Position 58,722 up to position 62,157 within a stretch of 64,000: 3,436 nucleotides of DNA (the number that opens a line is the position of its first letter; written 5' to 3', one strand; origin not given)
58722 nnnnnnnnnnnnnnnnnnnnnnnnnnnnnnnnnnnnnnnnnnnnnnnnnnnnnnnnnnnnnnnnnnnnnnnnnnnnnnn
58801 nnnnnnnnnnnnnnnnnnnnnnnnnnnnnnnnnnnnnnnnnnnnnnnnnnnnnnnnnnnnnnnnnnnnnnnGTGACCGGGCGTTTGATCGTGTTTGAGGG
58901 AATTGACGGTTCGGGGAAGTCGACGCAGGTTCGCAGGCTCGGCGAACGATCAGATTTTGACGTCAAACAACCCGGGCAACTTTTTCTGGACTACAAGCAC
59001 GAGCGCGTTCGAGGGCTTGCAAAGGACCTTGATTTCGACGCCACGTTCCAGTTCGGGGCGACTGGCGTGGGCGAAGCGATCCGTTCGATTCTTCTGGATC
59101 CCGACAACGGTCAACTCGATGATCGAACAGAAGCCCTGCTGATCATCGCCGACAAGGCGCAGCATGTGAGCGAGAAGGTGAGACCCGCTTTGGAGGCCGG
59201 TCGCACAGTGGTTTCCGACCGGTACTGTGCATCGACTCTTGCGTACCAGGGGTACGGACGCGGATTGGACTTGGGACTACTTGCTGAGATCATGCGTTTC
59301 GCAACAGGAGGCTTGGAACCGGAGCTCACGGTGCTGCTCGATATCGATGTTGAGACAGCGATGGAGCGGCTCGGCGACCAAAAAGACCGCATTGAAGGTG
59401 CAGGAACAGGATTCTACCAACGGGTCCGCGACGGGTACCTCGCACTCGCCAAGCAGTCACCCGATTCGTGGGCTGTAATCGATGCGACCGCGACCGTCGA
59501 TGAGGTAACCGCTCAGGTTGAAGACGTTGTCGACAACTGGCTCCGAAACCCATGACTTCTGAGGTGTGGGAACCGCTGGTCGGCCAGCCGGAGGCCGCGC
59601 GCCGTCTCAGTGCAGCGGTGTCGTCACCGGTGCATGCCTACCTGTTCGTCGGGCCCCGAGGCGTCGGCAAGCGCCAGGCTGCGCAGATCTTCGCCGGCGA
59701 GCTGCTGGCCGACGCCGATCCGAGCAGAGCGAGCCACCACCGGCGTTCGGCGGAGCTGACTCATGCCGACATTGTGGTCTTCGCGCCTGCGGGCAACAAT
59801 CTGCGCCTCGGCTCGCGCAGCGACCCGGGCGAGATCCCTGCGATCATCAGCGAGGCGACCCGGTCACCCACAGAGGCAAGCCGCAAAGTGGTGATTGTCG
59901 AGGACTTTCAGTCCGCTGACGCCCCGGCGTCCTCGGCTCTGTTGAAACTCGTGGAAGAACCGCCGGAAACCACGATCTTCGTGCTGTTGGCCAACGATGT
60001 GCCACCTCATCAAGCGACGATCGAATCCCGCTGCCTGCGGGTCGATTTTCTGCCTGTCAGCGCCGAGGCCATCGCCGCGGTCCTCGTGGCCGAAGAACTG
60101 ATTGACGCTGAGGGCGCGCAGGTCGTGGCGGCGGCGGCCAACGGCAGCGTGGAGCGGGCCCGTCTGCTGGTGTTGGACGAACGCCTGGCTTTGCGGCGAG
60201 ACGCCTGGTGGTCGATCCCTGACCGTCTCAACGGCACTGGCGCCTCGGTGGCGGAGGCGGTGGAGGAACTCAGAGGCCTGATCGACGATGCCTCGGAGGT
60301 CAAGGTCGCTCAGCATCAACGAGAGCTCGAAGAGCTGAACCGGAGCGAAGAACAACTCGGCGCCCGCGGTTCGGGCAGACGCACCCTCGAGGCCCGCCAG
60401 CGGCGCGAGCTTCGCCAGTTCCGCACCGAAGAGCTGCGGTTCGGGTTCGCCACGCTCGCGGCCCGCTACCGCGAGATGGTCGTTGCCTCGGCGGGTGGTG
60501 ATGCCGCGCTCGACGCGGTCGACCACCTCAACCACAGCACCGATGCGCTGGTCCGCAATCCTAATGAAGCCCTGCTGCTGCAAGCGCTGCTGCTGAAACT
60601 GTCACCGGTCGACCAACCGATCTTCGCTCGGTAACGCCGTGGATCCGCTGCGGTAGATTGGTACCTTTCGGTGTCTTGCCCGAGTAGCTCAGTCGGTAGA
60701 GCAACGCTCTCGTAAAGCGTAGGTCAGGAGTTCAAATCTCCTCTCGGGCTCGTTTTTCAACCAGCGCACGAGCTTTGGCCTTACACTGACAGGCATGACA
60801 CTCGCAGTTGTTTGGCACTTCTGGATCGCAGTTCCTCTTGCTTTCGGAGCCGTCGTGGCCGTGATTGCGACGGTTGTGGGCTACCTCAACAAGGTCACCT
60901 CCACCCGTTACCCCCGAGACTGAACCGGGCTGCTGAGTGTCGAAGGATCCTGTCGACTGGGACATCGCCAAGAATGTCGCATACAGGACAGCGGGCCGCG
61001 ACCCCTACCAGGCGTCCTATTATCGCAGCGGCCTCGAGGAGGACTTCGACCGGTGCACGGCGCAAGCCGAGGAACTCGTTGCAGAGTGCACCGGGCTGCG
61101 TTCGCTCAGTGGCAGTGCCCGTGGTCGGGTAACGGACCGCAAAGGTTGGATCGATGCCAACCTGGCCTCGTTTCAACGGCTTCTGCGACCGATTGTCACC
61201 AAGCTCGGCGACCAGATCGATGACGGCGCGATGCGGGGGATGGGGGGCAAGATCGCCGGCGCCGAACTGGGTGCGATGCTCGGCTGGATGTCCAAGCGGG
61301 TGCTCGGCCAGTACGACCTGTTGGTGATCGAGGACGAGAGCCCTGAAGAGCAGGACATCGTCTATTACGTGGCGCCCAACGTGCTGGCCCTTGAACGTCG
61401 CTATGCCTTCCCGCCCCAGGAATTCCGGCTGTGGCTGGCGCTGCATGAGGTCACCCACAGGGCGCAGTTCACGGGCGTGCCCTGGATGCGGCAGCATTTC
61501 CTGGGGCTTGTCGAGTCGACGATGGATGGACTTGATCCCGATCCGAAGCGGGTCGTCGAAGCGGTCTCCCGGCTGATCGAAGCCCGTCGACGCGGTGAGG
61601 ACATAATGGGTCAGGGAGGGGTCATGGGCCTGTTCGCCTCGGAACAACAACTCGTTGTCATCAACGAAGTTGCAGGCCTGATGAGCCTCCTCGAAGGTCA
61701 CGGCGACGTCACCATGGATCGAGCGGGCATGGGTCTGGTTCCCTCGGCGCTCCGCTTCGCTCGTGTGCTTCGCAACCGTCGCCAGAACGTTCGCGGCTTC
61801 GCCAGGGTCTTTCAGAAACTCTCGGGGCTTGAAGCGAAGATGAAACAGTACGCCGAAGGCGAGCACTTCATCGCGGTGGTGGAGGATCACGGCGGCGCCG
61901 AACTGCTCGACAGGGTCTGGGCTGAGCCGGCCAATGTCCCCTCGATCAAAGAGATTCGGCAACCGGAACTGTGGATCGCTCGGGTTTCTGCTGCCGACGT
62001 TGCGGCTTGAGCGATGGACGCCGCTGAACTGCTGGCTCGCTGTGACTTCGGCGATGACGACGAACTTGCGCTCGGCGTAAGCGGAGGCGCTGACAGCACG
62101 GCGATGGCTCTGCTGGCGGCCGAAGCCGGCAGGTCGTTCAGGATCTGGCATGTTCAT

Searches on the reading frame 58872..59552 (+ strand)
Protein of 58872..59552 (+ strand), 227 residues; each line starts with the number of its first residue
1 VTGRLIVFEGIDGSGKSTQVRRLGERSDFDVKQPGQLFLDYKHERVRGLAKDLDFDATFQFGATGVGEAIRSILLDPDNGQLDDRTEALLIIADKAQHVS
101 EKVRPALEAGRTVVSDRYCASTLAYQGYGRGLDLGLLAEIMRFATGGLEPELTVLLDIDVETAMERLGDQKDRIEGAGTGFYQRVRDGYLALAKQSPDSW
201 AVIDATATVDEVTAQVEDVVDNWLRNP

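Call 38: search_protein_families(library=pfam, proteins=[window:58872-59552:+])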
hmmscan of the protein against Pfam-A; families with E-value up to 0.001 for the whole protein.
window:58872-59552:+ (227 aa): 5 families
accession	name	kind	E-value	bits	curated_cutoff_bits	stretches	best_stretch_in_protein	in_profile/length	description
PF02223.23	Thymidylate_kin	-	2.2e-41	142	27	1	60-215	32-184/185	Thymidylate kinase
PF13207.12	AAA_17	-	0.0002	22.1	27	0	10-50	2-40/136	AAA domain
PF13521.12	AAA_28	-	0.0002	22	27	0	6-129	2-93/164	AAA domain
PF13671.12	AAA_33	-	0.00031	21.5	27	0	5-116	1-76/143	AAA domain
PF13401.12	AAA_22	-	0.00084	20.1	27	0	2-108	4-102/130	AAA domain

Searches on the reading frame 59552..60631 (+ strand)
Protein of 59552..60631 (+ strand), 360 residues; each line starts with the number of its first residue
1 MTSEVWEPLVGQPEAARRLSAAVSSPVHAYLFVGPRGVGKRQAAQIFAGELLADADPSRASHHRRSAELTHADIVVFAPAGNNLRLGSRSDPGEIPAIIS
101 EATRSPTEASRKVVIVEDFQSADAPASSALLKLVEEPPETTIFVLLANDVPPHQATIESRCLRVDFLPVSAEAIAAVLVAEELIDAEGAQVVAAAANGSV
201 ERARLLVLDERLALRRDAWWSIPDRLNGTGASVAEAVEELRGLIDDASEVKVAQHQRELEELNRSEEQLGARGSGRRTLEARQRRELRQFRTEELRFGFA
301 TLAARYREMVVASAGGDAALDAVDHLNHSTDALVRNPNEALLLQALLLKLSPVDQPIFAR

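Call 38: search_protein_families(library=pfam, proteins=[window:59552-60631:+])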
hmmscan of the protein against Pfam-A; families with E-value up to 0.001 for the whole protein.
window:59552-60631:+ (360 aa): 1 family
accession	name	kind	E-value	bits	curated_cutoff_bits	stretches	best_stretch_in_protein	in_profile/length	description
PF13177.12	DNA_pol3_delta2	-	1.1e-24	87.7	27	1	25-168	17-159/161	DNA polymerase III, delta subunit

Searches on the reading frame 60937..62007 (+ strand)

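Call 37: search_protein_families(library=pfam, proteins=[window:60937-62007:+])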
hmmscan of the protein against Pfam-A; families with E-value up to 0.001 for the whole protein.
window:60937-62007:+ (357 aa): 1 family
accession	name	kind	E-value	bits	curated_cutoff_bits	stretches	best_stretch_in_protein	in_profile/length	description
PF10103.15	Zincin_2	-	7.3e-84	282.4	25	1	6-347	1-344/344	Zincin-like metallopeptidase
